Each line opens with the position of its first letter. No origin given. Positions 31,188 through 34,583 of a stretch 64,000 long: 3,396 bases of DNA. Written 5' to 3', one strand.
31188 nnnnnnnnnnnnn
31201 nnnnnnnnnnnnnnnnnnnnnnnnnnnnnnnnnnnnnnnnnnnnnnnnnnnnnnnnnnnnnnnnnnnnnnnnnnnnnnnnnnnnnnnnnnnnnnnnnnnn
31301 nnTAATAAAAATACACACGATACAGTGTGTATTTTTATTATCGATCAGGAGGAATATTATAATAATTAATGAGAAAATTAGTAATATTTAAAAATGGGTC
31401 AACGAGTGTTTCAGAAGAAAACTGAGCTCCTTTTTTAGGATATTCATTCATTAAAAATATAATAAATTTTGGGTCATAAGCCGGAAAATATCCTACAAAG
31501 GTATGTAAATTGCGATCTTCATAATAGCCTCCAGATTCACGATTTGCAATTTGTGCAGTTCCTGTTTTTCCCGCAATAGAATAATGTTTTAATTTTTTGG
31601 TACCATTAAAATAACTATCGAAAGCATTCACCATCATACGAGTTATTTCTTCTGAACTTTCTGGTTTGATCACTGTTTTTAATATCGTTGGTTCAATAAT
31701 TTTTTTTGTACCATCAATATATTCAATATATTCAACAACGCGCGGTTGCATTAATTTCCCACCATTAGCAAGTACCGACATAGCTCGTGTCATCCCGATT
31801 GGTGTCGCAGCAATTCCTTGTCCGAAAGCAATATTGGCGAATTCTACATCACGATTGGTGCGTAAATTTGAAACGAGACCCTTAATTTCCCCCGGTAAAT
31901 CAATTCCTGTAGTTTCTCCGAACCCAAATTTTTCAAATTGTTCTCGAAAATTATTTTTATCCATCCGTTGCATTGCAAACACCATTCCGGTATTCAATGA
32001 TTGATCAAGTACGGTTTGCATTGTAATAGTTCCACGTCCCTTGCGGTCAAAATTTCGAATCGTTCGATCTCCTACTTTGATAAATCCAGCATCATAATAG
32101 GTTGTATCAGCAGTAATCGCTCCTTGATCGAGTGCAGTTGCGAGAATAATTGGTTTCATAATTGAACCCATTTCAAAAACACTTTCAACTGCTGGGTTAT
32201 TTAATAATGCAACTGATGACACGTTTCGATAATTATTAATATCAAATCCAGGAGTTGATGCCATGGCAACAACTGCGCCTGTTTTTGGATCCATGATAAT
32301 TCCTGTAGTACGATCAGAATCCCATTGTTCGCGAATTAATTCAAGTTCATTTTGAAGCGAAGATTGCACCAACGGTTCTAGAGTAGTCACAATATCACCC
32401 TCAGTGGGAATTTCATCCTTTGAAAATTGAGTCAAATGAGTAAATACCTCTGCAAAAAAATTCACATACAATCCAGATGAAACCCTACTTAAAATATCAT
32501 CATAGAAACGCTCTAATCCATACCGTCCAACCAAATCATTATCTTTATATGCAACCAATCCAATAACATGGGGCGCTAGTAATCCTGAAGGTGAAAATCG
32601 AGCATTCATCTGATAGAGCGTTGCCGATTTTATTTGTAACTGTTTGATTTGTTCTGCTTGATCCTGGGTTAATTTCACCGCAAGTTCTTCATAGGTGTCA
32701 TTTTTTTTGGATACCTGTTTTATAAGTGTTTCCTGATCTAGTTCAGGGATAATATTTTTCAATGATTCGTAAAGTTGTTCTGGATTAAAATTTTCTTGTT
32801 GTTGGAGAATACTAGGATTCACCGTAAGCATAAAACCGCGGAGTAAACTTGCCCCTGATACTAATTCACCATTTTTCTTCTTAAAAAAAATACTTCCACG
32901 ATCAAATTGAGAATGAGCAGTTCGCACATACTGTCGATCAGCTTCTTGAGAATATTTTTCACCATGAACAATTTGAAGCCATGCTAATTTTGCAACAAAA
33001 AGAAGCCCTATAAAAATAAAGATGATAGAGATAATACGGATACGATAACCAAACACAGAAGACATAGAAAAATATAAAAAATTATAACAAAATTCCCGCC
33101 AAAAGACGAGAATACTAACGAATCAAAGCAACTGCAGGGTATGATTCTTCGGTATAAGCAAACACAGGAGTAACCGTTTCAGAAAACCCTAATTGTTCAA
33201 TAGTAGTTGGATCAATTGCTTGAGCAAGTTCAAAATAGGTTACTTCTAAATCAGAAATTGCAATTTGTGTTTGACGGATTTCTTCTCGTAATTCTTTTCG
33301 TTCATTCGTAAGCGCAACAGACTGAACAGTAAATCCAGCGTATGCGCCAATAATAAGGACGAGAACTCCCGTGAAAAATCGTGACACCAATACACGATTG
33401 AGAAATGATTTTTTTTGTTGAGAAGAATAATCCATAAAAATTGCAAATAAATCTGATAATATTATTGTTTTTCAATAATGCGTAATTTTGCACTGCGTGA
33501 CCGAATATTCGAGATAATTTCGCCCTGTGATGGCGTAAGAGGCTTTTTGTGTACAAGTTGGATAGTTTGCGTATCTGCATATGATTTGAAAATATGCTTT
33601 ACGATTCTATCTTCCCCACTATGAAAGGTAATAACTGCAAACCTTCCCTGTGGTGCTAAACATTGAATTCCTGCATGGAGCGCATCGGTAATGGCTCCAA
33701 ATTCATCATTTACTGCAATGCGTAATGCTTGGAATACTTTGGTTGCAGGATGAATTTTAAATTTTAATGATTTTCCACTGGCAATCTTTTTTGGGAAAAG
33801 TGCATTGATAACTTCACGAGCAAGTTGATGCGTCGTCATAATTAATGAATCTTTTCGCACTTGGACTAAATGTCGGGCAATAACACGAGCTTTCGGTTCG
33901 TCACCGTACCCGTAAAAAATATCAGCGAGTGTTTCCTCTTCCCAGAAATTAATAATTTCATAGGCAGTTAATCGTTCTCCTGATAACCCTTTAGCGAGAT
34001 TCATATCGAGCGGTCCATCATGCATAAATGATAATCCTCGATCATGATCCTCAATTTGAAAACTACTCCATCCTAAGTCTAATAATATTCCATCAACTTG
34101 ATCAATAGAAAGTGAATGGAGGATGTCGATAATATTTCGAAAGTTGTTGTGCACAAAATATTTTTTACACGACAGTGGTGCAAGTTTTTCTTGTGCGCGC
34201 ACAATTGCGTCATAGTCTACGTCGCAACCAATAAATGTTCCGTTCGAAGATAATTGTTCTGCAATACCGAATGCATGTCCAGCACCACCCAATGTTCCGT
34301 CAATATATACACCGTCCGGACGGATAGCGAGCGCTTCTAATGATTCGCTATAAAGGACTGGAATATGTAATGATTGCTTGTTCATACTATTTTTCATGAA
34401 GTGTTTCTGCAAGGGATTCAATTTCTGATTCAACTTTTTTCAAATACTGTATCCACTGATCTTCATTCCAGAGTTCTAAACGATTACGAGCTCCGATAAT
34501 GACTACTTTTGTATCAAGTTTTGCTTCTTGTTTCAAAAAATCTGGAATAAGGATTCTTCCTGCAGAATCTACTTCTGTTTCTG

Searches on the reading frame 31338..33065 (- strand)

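Call 26: search_protein_families(library=pfam, proteins=[window:31338-33065:-], max_evalue=0.00001)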
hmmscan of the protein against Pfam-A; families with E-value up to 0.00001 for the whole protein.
window:31338-33065:- (575 aa): 2 families
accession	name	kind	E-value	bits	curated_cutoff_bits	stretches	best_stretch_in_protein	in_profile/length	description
PF00905.27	Transpeptidase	-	1.2e-70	238.5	22.1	1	255-555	3-294/299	Penicillin binding protein transpeptidase domain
PF03717.20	PBP_dimer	-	2.9e-06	28.3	24.4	0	77-193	23-159/180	Penicillin-binding Protein dimerisation domain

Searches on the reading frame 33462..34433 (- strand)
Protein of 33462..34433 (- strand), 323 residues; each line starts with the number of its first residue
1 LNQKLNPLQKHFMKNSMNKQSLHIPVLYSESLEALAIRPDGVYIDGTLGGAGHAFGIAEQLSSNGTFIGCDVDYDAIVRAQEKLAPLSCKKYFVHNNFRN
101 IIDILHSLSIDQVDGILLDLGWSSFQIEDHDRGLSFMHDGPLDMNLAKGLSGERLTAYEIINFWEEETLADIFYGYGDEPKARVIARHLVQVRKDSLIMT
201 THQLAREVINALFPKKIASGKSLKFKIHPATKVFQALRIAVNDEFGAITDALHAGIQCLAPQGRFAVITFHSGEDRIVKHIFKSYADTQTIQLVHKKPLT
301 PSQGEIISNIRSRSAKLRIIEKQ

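Call 51: search_protein_families(library=pfam, proteins=[window:33462-34433:-], max_evalue=0.00001)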
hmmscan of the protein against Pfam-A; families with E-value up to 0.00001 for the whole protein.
window:33462-34433:- (323 aa): 1 family
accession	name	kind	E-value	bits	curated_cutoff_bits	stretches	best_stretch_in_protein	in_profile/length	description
PF01795.25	Methyltransf_5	-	5.8e-91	305.6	27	1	21-322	2-308/309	MraW methylase family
